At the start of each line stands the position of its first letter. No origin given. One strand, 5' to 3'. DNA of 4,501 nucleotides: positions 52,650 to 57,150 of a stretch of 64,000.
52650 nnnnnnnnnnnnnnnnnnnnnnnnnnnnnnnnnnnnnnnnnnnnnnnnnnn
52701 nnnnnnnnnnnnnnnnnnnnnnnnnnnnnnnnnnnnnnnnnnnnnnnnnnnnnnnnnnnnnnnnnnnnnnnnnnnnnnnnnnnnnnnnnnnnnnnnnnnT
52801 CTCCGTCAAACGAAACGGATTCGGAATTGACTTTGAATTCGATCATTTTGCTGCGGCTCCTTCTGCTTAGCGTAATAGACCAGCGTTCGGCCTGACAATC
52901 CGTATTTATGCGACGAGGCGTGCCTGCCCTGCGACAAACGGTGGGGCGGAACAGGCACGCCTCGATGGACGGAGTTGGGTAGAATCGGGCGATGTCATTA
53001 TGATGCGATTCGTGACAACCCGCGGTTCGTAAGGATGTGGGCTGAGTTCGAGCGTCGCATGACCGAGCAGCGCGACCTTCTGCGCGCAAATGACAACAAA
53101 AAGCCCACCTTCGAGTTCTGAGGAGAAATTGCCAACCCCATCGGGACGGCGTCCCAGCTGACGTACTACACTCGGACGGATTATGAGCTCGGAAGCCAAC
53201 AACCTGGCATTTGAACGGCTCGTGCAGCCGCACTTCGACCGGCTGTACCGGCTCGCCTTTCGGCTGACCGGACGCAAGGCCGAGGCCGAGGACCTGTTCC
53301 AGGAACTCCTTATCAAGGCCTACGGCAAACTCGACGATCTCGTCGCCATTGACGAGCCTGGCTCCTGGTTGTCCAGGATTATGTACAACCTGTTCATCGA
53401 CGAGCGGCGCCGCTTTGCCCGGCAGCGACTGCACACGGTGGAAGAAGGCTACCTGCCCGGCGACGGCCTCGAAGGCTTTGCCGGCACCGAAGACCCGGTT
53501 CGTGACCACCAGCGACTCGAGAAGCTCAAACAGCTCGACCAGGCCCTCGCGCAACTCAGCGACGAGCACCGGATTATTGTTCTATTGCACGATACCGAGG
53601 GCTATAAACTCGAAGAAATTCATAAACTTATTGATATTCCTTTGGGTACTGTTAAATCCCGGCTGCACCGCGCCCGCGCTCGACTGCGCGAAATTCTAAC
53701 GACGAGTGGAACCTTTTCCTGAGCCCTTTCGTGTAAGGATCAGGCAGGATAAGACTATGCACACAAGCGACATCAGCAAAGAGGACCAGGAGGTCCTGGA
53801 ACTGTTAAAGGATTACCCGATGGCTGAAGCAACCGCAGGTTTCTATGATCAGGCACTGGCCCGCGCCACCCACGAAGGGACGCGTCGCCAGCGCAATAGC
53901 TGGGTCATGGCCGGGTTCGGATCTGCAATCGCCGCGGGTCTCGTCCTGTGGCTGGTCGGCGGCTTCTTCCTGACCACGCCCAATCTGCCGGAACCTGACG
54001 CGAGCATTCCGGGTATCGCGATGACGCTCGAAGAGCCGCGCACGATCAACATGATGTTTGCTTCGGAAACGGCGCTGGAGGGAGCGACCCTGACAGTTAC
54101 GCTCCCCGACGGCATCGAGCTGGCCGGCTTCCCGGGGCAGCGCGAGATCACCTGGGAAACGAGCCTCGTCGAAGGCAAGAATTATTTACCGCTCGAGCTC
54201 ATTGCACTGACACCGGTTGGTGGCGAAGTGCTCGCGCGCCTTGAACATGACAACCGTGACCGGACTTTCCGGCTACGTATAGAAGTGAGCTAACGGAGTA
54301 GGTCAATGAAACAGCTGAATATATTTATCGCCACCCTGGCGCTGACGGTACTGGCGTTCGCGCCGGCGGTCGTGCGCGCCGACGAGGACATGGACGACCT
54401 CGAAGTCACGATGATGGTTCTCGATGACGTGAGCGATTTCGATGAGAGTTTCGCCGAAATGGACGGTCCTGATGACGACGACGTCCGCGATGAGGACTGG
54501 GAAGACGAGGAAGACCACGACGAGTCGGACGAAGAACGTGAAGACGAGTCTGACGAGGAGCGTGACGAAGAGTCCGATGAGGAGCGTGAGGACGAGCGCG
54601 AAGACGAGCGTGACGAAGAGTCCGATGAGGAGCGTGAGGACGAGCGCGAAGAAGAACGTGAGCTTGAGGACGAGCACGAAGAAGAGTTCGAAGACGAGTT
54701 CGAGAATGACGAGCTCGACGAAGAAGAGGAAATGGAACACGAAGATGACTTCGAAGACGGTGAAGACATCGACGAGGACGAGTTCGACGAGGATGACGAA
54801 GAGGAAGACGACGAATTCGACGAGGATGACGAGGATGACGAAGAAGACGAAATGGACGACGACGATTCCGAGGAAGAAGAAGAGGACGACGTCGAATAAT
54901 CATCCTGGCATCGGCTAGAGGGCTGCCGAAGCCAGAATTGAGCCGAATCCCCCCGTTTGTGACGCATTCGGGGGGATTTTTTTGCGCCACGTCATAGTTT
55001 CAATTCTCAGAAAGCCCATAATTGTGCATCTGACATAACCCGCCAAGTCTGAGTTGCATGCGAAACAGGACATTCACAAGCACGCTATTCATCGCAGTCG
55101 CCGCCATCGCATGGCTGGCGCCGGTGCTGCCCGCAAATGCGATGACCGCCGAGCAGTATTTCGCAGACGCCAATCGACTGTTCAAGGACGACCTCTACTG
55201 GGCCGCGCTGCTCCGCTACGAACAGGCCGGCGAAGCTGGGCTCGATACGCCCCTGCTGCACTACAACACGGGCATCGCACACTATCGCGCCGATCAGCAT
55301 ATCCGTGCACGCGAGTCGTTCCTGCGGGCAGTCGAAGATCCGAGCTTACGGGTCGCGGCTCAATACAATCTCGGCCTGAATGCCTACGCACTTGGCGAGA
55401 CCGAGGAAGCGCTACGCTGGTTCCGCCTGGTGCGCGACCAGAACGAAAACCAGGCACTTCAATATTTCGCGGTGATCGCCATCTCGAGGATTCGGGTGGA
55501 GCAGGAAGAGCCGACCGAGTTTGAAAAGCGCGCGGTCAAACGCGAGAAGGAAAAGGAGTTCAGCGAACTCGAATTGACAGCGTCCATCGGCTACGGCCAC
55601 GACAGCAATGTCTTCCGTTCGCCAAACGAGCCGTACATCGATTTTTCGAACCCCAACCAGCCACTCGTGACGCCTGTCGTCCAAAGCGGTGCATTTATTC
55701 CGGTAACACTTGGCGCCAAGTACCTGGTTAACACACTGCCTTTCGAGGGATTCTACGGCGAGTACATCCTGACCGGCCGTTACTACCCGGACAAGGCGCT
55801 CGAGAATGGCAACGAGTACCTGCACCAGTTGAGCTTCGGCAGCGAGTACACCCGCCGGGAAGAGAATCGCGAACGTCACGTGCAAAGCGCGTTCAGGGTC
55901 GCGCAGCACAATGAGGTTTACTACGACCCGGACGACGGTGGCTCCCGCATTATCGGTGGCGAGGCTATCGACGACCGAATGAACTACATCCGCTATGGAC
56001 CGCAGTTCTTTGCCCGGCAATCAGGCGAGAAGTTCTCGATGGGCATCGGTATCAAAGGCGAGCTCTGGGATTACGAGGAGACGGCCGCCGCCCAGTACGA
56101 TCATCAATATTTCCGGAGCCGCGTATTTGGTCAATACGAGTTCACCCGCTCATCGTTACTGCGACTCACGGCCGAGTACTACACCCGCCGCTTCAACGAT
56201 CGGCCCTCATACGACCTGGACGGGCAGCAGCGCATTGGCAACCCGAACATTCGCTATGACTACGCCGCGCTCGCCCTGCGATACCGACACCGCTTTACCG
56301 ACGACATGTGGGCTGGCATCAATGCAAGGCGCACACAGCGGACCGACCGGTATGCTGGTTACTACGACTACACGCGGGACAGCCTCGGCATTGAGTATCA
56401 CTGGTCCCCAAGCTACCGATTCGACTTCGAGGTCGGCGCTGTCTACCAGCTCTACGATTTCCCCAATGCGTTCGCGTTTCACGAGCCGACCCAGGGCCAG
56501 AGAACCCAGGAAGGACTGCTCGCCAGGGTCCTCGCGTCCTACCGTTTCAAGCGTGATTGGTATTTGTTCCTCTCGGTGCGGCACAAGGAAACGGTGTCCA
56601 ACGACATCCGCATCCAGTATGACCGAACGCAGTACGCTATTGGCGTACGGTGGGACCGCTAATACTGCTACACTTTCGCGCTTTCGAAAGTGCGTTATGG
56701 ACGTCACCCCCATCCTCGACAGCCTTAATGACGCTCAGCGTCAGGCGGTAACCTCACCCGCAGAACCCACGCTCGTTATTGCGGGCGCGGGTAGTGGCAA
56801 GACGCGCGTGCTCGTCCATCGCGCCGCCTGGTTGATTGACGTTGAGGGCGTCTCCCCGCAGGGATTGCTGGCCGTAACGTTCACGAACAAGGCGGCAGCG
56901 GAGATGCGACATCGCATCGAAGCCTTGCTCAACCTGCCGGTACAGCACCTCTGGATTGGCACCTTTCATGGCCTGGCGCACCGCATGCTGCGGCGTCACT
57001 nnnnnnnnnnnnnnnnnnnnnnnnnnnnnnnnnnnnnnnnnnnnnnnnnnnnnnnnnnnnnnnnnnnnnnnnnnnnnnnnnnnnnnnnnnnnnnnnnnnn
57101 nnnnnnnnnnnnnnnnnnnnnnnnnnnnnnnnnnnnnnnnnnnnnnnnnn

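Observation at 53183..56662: Candidate envelope module: ECF sigma / anti-sigma / secreted polyanion / TPR-beta-barrel outer-membrane protein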

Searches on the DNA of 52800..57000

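Call 81: search_rna_families(source=window, start=52800, end=57000, threshold=evalue, max_evalue=1)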
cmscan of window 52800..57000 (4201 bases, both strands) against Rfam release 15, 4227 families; matches with E-value up to 1: 1.
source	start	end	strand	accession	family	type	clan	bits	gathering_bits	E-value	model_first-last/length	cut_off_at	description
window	54913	54983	+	RF02399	NsiR1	Gene; sRNA;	-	22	39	0.4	1-60/60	no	Nitrogen stress-induced RNA 1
